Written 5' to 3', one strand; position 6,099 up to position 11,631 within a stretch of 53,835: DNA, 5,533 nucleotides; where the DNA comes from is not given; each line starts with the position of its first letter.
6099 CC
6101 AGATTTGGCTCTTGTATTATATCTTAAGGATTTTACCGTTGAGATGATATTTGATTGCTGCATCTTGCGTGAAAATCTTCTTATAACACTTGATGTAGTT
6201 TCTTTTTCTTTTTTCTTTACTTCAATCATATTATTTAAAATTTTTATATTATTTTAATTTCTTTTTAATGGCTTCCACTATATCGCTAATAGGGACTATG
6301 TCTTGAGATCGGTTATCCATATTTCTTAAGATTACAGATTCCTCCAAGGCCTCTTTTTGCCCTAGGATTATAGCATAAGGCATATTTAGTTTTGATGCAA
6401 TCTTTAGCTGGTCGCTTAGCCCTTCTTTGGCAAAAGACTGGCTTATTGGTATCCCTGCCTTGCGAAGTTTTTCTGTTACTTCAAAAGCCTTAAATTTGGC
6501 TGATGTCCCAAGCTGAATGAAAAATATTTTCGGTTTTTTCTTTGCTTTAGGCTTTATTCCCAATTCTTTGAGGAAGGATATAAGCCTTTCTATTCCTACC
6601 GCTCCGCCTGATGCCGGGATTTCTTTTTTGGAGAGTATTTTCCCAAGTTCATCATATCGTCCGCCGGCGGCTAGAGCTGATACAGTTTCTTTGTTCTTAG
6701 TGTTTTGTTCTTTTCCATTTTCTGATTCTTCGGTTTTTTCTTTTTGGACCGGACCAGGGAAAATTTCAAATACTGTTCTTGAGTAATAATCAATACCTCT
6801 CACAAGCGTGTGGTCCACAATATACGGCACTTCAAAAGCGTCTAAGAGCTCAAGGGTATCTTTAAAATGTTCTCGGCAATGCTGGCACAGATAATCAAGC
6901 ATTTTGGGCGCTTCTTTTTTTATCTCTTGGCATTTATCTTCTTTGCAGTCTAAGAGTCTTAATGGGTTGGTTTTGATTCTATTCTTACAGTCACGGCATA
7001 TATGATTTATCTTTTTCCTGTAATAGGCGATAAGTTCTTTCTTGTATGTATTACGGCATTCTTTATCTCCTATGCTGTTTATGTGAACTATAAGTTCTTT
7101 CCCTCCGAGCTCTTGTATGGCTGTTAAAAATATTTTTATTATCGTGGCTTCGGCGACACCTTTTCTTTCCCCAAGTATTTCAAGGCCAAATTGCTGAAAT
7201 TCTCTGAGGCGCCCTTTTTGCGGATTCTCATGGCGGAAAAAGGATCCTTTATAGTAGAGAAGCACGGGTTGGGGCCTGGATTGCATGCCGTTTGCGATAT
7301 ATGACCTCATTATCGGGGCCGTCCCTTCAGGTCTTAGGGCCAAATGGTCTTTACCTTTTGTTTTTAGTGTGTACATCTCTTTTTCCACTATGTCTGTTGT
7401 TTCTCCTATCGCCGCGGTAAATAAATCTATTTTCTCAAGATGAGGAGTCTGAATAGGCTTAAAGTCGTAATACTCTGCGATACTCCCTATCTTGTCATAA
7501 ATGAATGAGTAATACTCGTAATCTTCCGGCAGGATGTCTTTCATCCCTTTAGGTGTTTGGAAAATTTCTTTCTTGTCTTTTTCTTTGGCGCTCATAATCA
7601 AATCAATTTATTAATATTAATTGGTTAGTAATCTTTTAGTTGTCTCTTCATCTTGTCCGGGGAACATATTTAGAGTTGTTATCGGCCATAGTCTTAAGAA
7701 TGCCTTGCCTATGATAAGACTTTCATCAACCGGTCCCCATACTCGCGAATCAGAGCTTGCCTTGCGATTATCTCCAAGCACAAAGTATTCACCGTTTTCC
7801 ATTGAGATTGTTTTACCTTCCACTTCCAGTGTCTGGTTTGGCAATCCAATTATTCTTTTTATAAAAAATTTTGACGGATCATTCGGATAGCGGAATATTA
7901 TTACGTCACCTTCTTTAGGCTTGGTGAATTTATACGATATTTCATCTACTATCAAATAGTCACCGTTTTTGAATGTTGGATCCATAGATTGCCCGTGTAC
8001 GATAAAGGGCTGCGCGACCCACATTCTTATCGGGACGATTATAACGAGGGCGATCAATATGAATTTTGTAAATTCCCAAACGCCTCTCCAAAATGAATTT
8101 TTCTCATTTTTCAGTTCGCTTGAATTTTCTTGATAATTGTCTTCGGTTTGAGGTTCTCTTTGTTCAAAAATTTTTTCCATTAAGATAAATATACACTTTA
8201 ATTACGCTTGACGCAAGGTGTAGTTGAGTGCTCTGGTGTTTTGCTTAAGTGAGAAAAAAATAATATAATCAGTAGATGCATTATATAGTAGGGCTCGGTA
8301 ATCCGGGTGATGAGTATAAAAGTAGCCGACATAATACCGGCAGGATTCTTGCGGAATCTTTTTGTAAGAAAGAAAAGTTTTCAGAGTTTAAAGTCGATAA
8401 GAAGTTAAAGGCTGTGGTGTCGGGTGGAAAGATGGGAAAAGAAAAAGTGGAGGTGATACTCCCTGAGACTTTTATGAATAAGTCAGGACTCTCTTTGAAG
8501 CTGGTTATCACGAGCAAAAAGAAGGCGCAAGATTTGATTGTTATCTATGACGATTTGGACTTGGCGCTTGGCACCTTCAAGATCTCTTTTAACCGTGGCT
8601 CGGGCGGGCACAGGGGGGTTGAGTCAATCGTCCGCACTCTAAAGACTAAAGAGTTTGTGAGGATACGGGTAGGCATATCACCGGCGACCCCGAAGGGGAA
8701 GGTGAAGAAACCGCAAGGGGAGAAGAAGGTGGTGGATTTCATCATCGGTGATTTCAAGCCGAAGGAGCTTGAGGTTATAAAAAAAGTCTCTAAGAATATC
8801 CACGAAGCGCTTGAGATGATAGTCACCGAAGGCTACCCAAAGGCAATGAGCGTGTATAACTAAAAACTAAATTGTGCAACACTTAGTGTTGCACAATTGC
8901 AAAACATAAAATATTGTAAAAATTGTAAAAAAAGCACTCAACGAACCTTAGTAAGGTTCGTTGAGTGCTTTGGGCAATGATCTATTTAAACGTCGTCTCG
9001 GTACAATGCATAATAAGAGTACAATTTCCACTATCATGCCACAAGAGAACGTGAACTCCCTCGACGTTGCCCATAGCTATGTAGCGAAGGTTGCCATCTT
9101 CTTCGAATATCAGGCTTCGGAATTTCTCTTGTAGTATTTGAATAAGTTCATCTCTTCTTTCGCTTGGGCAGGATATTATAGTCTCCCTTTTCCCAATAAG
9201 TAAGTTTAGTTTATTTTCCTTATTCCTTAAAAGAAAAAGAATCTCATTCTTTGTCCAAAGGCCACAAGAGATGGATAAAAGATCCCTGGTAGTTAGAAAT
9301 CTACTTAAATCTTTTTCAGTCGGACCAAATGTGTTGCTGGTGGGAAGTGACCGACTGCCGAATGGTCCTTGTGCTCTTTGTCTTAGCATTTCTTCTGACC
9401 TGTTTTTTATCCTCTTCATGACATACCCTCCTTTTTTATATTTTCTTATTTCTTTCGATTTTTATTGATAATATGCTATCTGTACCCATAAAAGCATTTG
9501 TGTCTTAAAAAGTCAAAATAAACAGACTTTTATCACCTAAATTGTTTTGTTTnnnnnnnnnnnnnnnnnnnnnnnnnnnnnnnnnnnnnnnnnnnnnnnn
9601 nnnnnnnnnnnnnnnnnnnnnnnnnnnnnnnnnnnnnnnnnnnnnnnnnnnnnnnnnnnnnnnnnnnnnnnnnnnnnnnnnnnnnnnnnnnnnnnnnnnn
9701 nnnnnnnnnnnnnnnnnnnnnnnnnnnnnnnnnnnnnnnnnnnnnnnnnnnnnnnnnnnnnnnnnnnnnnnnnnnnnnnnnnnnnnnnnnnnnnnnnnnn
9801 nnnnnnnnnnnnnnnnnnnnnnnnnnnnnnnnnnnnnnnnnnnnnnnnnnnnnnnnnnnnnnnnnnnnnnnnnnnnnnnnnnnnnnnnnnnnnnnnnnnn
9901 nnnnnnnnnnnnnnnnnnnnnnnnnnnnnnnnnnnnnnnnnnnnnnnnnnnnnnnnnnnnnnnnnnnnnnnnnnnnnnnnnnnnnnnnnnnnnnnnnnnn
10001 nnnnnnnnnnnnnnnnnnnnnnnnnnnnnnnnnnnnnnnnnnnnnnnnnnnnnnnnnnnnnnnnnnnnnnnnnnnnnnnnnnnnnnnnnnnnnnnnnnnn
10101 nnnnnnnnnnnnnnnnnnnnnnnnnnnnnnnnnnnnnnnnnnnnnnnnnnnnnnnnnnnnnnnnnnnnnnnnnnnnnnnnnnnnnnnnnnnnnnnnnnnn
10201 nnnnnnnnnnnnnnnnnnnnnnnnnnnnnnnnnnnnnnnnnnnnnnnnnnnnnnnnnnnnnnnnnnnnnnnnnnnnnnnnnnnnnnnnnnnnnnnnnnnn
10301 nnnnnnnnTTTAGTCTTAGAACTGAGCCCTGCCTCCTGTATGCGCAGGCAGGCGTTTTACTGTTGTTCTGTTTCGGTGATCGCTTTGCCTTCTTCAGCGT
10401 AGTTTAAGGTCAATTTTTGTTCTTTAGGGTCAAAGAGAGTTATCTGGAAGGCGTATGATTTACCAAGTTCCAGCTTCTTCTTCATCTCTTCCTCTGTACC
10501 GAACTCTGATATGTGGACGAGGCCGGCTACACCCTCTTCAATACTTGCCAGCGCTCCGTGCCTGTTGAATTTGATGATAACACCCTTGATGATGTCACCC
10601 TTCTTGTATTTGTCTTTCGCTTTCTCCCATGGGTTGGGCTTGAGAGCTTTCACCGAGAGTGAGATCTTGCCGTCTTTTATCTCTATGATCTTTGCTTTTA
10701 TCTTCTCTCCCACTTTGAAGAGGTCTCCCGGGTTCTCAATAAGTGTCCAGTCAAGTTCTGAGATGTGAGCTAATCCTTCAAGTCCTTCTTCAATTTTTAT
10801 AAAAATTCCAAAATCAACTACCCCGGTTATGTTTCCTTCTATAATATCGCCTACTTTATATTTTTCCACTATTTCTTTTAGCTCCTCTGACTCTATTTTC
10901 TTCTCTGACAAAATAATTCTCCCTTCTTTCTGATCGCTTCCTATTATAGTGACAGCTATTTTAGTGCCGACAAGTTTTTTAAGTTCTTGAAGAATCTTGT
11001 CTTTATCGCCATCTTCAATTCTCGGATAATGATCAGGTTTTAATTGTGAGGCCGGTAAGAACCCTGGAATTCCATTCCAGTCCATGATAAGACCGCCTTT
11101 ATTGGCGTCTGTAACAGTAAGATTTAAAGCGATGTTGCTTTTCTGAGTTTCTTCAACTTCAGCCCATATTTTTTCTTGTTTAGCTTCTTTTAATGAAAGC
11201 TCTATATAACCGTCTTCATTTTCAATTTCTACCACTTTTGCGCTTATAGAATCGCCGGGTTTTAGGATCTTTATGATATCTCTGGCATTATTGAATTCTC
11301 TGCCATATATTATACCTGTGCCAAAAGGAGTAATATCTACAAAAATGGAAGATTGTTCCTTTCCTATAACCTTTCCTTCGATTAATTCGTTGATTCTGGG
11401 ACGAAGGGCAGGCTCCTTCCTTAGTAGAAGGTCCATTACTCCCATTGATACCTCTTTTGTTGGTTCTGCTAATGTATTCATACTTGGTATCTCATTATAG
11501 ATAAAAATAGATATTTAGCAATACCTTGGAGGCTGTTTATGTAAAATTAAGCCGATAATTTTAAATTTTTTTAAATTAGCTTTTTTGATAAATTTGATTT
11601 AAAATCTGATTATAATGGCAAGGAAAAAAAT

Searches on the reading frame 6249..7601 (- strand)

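Call 10: search_protein_families(library=pfam, proteins=[window:6249-7601:-], max_evalue=0.001)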
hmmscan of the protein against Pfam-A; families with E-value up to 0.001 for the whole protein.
window:6249-7601:- (450 aa): 3 families
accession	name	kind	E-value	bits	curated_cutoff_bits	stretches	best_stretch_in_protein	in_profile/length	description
PF13393.11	tRNA-synt_His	-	1.5e-35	123.4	25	1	19-340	1-308/308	Histidyl-tRNA synthetase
PF03129.25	HGTP_anticodon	-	1.5e-11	44.7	21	1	364-448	7-94/94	Anticodon binding domain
PF00587.30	tRNA-synt_2b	-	1.1e-10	42.3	29.3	1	77-278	1-118/179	tRNA synthetase class II core domain (G, H, P, S and T)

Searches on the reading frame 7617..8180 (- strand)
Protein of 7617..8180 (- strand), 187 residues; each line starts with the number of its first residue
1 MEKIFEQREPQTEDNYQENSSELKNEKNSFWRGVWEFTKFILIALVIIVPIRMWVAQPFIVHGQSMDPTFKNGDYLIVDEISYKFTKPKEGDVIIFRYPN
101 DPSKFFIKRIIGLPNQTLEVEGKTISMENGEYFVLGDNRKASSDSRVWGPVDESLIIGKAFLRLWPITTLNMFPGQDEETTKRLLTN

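Call 10: search_protein_families(library=pfam, proteins=[window:7617-8180:-], max_evalue=0.001)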
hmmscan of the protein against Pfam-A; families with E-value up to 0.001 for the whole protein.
window:7617-8180:- (187 aa): 2 families
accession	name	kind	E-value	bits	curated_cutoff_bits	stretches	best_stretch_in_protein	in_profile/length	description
PF10502.14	Peptidase_S26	-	4.6e-41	141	22.9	2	35-127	2-94/168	Signal peptidase, peptidase S26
PF00717.28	Peptidase_S24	-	7.4e-07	29.3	23.3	1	61-115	40-86/116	Peptidase S24-like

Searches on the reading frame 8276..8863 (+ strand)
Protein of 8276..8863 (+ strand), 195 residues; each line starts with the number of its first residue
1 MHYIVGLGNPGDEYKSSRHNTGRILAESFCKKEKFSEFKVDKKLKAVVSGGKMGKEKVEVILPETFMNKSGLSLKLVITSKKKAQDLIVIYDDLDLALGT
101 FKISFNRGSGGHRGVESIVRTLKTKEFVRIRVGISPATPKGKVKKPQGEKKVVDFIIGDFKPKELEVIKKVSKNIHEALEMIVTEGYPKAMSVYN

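Call 10: search_protein_families(library=pfam, proteins=[window:8276-8863:+], max_evalue=0.001)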
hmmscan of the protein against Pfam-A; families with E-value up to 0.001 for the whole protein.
window:8276-8863:+ (195 aa): 1 family
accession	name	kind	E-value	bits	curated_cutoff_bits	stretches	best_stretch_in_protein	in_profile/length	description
PF01195.25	Pept_tRNA_hydro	-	4.8e-48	163.9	27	1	4-195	2-183/183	Peptidyl-tRNA hydrolase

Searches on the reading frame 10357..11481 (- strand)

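Call 9: search_protein_families(library=pfam, proteins=[window:10357-11481:-], max_evalue=0.001)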
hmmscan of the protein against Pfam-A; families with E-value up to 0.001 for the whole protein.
window:10357-11481:- (374 aa): 5 families
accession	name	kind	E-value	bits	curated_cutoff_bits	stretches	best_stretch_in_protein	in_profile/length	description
PF00575.29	S1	-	1.8e-42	144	22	4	207-278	1-74/74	S1 RNA binding domain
PF21710.3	Spt6_S1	-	1.3e-06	29.1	27.5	0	206-277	12-84/91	Spt6, S1/OB domain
PF23459.1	S1_RRP5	-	2.7e-06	28.3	27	0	220-273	13-66/72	RRP5 S1 domain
PF21543.3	CvfB_2nd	-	2.1e-05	24.8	27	0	257-278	53-75/76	Virulence regulatory factor CvfB, second domain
PF24685.1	OB_RRP5_4th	-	0.00083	19.8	31.5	0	209-269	7-72/92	RRP5 OB-fold domain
